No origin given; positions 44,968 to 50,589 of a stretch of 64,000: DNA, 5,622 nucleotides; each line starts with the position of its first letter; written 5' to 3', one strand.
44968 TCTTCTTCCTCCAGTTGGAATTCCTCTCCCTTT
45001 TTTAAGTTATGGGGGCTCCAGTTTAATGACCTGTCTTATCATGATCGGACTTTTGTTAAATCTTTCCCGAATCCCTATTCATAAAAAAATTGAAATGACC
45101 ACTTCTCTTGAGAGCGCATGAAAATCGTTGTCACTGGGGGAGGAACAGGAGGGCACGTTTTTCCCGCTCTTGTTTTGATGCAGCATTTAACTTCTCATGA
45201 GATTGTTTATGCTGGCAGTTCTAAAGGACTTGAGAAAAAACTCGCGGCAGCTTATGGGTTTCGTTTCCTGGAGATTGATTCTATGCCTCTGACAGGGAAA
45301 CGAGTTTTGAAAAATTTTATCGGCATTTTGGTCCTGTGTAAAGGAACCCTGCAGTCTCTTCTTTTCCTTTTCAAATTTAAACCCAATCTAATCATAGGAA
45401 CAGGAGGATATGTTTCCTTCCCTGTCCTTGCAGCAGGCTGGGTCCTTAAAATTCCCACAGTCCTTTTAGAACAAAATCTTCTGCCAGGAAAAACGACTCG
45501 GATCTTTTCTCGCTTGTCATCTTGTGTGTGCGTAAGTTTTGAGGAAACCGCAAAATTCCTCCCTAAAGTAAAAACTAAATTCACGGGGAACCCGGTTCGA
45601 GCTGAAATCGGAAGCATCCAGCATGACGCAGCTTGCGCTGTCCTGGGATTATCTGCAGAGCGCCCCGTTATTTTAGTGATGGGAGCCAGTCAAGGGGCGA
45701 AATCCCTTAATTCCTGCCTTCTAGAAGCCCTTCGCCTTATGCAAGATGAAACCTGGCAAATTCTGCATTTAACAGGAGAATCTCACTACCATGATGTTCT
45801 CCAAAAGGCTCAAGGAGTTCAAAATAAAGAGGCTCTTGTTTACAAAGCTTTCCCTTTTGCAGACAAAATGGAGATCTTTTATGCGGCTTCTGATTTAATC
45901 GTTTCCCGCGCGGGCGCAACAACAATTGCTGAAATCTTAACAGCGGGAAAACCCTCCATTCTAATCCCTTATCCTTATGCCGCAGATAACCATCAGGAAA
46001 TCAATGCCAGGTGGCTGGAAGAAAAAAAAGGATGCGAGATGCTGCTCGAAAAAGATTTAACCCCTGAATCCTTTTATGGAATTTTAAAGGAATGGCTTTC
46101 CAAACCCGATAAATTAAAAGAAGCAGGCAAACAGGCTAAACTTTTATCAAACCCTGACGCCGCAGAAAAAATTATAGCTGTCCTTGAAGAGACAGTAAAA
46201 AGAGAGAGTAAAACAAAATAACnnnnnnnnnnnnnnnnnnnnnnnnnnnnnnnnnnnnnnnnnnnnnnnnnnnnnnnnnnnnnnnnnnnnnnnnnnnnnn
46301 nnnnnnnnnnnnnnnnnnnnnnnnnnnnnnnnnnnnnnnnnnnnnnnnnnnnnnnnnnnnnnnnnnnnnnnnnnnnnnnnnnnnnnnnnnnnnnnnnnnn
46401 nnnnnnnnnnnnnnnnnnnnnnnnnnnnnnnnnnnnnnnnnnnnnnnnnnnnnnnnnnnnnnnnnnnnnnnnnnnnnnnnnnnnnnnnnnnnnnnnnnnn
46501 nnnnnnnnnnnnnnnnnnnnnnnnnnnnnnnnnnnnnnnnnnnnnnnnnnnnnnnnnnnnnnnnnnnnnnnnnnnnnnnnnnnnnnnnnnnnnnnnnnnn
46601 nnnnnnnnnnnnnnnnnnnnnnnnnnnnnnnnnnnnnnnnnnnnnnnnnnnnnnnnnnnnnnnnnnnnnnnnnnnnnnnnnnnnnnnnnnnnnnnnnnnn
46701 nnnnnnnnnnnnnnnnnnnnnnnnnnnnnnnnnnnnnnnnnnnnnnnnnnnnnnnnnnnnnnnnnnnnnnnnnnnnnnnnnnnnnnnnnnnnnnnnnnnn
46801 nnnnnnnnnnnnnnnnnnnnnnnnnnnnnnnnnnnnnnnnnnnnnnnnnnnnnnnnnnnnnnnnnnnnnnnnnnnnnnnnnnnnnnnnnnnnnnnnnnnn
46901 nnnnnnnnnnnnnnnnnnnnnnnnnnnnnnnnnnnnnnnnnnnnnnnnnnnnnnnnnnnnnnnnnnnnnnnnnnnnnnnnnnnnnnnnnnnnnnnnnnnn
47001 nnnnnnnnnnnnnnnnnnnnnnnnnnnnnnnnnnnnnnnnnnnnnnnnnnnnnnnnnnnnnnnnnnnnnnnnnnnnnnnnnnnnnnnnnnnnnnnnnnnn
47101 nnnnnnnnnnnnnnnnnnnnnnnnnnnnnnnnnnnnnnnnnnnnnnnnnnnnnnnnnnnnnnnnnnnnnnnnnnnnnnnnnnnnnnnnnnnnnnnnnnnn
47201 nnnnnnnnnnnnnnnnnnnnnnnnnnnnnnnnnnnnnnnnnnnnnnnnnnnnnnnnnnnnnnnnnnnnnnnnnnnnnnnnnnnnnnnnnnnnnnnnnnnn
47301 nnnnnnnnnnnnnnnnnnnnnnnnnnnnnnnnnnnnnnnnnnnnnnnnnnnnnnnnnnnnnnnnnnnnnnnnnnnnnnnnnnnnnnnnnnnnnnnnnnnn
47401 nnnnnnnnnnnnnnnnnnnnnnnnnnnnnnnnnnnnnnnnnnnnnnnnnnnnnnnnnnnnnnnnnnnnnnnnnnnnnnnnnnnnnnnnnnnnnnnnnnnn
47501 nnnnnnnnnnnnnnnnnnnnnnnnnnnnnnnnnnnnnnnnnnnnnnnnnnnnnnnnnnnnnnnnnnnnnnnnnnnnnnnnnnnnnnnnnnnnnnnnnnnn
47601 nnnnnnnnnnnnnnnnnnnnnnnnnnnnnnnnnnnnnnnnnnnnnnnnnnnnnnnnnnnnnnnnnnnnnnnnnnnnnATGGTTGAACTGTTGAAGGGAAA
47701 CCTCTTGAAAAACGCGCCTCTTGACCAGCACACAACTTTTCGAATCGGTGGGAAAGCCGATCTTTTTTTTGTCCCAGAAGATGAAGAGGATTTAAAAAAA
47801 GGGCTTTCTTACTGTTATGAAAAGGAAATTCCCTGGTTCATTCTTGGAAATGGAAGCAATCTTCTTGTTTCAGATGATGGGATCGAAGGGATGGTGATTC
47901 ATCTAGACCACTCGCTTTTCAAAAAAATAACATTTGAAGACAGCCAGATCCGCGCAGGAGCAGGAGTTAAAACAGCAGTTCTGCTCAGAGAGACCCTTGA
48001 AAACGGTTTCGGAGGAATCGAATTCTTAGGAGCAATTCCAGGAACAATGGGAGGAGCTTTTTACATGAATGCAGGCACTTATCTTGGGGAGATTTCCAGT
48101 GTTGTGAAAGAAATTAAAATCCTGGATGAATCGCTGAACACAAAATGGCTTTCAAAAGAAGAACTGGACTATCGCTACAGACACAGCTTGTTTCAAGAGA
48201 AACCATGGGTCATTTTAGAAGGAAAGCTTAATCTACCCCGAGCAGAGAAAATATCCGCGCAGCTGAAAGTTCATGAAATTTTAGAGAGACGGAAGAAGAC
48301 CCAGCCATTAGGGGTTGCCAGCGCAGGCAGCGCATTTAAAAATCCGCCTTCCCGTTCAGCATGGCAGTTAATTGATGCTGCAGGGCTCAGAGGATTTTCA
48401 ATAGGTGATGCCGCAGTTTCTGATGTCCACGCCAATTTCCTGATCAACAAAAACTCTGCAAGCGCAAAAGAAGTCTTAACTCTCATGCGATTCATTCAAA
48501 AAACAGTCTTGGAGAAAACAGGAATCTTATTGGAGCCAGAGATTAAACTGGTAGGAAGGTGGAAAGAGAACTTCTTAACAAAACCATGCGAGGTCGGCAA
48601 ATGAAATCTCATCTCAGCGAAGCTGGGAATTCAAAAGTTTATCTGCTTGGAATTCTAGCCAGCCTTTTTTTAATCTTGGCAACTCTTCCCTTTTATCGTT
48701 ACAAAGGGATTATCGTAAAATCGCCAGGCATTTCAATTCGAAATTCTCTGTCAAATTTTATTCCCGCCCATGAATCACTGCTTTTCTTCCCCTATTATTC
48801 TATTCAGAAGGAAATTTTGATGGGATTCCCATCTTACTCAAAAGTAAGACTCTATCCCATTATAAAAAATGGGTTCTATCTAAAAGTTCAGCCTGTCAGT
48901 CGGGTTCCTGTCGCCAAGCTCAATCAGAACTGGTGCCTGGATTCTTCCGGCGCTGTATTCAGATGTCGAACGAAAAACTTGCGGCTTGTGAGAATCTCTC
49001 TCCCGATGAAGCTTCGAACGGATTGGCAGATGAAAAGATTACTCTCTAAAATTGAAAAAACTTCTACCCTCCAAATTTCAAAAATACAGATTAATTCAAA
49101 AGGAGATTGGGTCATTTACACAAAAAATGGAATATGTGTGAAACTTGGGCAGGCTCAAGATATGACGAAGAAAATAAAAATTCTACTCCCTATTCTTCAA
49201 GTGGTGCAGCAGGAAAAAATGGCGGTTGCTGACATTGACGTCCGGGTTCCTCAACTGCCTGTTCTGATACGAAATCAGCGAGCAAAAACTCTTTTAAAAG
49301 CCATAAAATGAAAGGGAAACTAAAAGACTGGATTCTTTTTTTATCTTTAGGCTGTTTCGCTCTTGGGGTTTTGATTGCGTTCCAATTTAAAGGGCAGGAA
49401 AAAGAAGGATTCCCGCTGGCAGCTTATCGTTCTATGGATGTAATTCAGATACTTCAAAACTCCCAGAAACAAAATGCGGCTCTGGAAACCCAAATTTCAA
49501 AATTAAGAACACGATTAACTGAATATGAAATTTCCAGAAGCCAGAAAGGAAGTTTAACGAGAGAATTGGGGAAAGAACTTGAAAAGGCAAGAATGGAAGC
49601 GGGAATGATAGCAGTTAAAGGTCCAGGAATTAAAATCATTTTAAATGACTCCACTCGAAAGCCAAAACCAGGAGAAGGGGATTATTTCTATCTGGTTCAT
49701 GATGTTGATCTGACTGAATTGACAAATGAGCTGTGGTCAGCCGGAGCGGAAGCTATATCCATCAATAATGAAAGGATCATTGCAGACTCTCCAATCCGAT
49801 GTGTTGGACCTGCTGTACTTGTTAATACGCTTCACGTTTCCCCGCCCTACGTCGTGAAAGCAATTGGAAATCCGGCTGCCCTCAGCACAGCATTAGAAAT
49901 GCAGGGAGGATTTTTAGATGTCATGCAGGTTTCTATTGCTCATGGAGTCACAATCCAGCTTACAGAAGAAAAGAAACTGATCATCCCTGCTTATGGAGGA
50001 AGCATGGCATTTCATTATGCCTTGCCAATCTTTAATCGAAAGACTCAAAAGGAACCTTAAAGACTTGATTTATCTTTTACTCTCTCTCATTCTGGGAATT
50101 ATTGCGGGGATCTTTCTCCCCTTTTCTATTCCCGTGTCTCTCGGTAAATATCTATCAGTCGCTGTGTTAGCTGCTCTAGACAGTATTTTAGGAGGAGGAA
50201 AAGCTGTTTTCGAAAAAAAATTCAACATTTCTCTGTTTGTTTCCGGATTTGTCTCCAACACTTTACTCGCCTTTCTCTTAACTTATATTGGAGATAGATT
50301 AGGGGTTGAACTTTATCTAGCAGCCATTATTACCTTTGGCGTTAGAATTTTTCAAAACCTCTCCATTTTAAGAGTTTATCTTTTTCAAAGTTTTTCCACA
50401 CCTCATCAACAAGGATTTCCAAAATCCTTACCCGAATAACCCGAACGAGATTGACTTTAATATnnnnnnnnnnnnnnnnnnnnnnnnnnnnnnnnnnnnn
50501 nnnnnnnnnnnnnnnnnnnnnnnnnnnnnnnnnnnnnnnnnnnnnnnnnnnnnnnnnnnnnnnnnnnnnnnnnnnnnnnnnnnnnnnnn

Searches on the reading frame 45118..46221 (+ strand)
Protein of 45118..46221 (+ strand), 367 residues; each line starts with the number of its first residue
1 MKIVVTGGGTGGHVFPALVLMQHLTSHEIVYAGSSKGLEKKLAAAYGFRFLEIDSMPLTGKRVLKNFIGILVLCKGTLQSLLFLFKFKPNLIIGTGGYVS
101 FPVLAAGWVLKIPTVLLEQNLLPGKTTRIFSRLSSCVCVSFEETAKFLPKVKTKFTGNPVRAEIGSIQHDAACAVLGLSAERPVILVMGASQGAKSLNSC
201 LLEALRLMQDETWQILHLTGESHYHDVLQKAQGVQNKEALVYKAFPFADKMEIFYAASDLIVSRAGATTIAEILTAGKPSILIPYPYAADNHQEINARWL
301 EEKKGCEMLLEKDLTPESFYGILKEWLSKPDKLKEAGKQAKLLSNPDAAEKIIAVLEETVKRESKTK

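Call 68: search_protein_families(library=pfam, proteins=[window:45118-46221:+], max_evalue=0.0001)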
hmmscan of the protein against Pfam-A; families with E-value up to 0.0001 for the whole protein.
window:45118-46221:+ (367 aa): 3 families
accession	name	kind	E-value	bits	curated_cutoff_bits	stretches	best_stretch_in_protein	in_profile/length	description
PF04101.22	Glyco_tran_28_C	-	1.8e-42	145.6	22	1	184-351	1-165/166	Glycosyltransferase family 28 C-terminal domain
PF03033.26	Glyco_transf_28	-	1.2e-28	100.4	26.2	1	3-137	1-137/139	Glycosyltransferase family 28 N-terminal domain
PF13528.12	Glyco_trans_1_3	-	3.2e-05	23.7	25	0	237-318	235-313/322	Glycosyl transferase family 1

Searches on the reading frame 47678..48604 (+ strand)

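Call 68: search_protein_families(library=pfam, proteins=[window:47678-48604:+], max_evalue=0.0001)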
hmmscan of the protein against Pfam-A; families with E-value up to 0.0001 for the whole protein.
window:47678-48604:+ (308 aa): 2 families
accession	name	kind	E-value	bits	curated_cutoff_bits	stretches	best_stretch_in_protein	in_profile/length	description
PF02873.21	MurB_C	-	4.5e-34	117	27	1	197-292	5-99/99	UDP-N-acetylenolpyruvoylglucosamine reductase, C-terminal domain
PF01565.28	FAD_binding_4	-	3.6e-20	72.5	26.4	1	28-150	2-130/139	FAD binding domain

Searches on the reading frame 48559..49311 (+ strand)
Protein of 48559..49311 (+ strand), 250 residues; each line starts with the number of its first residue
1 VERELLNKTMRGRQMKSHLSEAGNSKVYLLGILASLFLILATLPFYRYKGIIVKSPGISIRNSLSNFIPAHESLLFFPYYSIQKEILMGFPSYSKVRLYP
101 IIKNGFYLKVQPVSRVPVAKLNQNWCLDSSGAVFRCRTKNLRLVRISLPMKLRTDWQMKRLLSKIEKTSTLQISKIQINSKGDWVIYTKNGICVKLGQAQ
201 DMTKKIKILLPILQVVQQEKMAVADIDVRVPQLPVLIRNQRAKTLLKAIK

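Call 68: search_protein_families(library=pfam, proteins=[window:48559-49311:+], max_evalue=0.0001)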
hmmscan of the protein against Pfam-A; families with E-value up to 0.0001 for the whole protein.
window:48559-49311:+ (250 aa): 1 family
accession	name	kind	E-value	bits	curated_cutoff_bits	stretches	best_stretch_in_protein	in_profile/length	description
PF03799.20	FtsQ_DivIB_C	-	5.8e-11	43.7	21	1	122-229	7-114/114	Cell division protein FtsQ/DivIB, C-terminal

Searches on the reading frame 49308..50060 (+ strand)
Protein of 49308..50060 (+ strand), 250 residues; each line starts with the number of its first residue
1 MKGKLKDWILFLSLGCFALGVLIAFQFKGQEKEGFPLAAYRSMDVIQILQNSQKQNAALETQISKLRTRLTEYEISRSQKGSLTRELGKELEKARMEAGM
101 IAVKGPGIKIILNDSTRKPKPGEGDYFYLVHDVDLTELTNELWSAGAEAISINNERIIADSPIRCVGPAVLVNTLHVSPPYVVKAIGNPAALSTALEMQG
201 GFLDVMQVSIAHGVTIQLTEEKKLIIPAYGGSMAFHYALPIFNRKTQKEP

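Call 68: search_protein_families(library=pfam, proteins=[window:49308-50060:+], max_evalue=0.0001)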
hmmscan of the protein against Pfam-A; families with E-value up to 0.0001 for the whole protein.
window:49308-50060:+ (250 aa): 1 family
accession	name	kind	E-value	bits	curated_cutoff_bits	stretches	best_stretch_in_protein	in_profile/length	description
PF05949.17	DUF881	-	1e-44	152.3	25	1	90-238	1-145/146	Bacterial protein of unknown function (DUF881)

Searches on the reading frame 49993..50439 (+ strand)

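Call 68: search_protein_families(library=pfam, proteins=[window:49993-50439:+], max_evalue=0.0001)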
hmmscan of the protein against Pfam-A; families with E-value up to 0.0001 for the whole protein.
window:49993-50439:+ (148 aa): 1 family
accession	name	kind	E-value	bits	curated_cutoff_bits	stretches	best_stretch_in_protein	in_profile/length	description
PF06947.17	DUF1290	-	5.4e-34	116.6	24.4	1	46-131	1-86/86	Protein of unknown function (DUF1290)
